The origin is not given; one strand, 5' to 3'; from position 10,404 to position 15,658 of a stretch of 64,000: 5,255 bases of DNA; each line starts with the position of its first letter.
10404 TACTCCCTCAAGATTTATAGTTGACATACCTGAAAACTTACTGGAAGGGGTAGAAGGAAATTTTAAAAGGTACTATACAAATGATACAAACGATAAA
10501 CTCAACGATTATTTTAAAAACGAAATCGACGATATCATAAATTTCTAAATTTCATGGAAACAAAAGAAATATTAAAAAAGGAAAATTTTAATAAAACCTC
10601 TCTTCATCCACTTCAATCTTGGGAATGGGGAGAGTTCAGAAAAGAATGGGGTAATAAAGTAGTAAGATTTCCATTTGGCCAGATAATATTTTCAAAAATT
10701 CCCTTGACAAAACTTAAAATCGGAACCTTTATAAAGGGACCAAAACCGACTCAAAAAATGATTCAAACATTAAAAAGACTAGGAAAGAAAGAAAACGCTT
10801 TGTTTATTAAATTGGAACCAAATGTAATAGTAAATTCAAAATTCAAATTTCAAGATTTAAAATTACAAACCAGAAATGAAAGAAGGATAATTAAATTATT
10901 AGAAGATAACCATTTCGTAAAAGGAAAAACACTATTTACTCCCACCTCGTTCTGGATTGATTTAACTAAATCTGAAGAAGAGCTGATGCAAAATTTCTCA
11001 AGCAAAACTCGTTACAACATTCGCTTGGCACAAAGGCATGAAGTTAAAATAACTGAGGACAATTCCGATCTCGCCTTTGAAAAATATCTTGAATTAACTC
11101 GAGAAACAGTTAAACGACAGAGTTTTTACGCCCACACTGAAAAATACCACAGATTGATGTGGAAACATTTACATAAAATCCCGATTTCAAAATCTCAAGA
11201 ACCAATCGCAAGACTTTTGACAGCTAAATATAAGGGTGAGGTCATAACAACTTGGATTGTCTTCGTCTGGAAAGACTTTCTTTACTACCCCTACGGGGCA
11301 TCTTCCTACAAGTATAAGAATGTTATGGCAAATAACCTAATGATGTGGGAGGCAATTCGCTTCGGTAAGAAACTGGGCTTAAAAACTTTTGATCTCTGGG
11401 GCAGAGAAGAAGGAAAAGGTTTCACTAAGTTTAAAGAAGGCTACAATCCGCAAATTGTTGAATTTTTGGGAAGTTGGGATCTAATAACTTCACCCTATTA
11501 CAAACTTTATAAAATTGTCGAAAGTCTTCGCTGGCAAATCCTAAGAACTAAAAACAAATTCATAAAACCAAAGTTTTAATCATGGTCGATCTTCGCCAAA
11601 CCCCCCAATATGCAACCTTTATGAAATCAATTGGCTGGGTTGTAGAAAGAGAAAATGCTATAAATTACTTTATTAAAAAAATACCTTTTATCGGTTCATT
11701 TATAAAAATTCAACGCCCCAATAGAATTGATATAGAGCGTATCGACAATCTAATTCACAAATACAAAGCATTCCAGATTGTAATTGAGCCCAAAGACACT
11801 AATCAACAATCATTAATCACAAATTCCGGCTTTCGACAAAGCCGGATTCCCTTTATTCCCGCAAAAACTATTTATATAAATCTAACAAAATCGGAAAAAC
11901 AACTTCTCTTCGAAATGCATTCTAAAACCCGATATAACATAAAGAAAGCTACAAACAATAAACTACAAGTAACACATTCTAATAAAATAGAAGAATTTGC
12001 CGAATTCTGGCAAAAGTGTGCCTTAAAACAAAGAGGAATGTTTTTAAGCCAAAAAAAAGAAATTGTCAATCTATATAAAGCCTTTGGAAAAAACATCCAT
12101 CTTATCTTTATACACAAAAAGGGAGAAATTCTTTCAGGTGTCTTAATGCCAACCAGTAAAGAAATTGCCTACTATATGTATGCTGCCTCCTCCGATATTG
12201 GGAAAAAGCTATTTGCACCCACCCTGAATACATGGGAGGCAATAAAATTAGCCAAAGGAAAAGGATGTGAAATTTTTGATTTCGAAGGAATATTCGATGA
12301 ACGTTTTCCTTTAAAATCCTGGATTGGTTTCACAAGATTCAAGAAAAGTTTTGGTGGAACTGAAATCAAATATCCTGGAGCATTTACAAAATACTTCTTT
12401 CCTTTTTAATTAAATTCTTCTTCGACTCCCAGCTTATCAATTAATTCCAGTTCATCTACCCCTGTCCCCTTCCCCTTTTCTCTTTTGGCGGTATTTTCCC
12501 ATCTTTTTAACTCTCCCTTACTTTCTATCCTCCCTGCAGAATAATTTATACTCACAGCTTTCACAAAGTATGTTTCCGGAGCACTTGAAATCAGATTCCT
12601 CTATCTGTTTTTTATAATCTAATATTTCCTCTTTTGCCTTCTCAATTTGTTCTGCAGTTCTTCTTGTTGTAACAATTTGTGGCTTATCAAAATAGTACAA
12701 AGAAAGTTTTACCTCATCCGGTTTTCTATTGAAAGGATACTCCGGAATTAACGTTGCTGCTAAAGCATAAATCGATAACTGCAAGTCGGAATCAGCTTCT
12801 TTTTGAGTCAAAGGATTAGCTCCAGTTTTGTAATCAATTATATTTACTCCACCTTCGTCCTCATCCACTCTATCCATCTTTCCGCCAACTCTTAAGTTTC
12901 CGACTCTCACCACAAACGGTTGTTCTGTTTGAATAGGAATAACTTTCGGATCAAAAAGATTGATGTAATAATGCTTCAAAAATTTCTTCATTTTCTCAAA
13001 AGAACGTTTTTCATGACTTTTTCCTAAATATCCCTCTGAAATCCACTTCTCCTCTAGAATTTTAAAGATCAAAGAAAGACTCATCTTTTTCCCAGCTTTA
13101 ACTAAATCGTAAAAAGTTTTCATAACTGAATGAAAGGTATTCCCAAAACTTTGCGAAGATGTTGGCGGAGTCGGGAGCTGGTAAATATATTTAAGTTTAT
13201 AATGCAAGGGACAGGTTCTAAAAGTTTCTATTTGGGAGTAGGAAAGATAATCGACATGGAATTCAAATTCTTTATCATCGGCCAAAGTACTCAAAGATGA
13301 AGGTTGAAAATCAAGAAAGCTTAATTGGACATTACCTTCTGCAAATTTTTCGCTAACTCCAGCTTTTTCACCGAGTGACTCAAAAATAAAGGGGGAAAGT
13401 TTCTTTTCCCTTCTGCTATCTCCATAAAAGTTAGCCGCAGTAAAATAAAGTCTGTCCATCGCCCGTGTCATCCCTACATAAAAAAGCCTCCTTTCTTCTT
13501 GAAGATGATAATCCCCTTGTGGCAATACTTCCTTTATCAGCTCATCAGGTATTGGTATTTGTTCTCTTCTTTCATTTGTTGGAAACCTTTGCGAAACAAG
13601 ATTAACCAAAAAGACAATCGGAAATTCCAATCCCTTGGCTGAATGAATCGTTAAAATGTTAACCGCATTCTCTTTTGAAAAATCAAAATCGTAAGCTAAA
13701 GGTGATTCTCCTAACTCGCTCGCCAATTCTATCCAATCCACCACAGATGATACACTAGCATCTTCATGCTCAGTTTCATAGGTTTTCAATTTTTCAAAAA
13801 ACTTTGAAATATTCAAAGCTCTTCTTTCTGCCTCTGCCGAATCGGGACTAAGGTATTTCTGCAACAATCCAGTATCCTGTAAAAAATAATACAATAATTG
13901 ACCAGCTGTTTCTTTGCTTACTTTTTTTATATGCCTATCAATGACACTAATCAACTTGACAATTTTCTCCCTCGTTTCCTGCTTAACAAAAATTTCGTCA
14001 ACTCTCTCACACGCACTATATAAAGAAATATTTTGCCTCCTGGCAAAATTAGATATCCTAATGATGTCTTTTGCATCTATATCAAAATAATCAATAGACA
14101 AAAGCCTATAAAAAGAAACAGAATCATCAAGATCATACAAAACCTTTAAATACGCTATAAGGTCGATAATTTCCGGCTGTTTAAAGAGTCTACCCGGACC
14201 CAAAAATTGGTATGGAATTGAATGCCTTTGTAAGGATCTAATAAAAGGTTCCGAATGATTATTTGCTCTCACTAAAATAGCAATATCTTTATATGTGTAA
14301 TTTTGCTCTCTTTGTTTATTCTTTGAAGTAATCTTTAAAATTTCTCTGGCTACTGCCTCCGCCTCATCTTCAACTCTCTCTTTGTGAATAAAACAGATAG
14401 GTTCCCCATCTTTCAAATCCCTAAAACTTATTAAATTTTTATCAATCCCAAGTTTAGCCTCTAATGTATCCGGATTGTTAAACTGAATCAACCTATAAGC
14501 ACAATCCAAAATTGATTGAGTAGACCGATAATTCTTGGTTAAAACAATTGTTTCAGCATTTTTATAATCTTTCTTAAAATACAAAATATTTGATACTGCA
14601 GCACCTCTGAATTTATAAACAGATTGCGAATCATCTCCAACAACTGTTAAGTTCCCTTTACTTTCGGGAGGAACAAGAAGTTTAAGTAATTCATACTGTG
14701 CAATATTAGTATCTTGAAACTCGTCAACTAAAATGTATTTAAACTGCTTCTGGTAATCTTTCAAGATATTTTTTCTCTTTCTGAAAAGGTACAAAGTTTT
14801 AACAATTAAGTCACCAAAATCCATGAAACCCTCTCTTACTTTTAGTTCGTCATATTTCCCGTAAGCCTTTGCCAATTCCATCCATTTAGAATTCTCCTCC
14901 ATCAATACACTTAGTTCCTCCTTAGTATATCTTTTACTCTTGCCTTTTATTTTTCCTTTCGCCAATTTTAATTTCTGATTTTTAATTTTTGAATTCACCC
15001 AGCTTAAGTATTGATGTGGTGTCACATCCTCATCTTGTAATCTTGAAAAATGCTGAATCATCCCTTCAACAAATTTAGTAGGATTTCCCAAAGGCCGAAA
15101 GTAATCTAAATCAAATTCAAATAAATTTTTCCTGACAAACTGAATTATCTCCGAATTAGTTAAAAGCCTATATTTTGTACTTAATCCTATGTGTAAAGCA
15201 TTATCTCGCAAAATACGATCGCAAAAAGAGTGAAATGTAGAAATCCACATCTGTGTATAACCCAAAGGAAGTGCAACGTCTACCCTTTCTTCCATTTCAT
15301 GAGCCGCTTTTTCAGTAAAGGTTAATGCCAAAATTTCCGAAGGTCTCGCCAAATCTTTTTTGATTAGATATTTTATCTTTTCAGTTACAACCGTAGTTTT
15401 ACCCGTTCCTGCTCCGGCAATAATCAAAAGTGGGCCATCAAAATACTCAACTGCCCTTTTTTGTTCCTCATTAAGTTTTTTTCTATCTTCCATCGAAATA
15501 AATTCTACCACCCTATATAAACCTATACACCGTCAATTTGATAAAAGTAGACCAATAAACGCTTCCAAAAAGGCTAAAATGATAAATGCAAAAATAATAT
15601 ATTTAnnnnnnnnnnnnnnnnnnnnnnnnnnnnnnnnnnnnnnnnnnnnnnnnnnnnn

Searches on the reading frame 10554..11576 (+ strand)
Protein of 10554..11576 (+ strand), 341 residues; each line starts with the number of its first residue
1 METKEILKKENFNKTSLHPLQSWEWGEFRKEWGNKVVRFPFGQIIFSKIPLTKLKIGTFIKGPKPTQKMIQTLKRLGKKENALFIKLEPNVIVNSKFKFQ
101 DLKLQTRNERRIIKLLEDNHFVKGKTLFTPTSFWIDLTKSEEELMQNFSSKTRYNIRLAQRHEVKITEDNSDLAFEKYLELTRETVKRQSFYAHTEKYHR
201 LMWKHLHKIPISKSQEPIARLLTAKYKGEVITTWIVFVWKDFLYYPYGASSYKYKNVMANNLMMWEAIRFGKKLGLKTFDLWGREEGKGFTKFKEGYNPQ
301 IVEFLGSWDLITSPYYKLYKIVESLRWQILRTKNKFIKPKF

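Call 9: search_protein_families(library=pfam, proteins=[window:10554-11576:+], max_evalue=0.01)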
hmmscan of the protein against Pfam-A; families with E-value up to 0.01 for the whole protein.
window:10554-11576:+ (341 aa): 2 families
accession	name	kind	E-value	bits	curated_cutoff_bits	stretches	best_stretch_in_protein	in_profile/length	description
PF02388.22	FemAB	-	3.8e-26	92.3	24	2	17-203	16-224/406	FemAB family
PF13480.13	Acetyltransf_6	-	3.4e-13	50.4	22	1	151-285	6-138/143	Acetyltransferase (GNAT) domain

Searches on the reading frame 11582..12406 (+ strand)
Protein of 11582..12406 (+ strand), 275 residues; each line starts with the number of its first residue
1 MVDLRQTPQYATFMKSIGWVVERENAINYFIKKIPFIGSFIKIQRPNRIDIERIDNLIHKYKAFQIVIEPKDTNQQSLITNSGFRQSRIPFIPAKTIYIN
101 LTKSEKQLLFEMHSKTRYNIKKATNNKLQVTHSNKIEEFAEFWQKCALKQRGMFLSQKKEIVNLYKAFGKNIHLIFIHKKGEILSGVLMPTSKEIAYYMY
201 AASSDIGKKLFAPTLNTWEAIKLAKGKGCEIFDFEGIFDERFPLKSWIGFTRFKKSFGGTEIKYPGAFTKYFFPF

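Call 9: search_protein_families(library=pfam, proteins=[window:11582-12406:+], max_evalue=0.01)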
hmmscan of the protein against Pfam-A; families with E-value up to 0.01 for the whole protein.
window:11582-12406:+ (275 aa): 3 families
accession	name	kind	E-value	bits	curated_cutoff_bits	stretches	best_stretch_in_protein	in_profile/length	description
PF02388.22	FemAB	-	4.8e-16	59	24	2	176-272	300-393/406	FemAB family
PF13480.13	Acetyltransf_6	-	2e-05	25.2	22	1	115-234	2-134/143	Acetyltransferase (GNAT) domain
PF19248.4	DUF5896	-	0.0085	16.2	25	0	106-197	35-124/191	Family of unknown function (DUF5896)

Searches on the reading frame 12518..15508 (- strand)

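Call 9: search_protein_families(library=pfam, proteins=[window:12518-15508:-], max_evalue=0.01)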
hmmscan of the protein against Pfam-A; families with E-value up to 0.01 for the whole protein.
window:12518-15508:- (996 aa): 7 families
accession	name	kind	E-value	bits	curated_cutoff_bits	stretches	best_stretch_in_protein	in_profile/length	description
PF00580.27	UvrD-helicase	-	3.9e-77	260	23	1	12-316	1-271/271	UvrD/REP helicase N-terminal domain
PF13361.12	UvrD_C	-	2e-56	192.3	25.6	1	321-692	1-348/350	UvrD-like helicase C-terminal domain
PF12705.13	PDDEXK_1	-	5.4e-38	131.8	22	1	755-992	2-247/247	PD-(D/E)XK nuclease superfamily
PF13245.12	AAA_19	-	4.7e-23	82.3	25.1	1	16-301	1-134/134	AAA domain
PF13538.12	UvrD_C_2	-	1.2e-11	44.7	27.4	2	618-648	4-35/52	UvrD-like helicase C-terminal domain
PF13604.12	AAA_30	-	2.5e-07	31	27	1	11-78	1-68/191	AAA domain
PF13086.12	AAA_11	-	0.0001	22.6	27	1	11-263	1-221/257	AAA domain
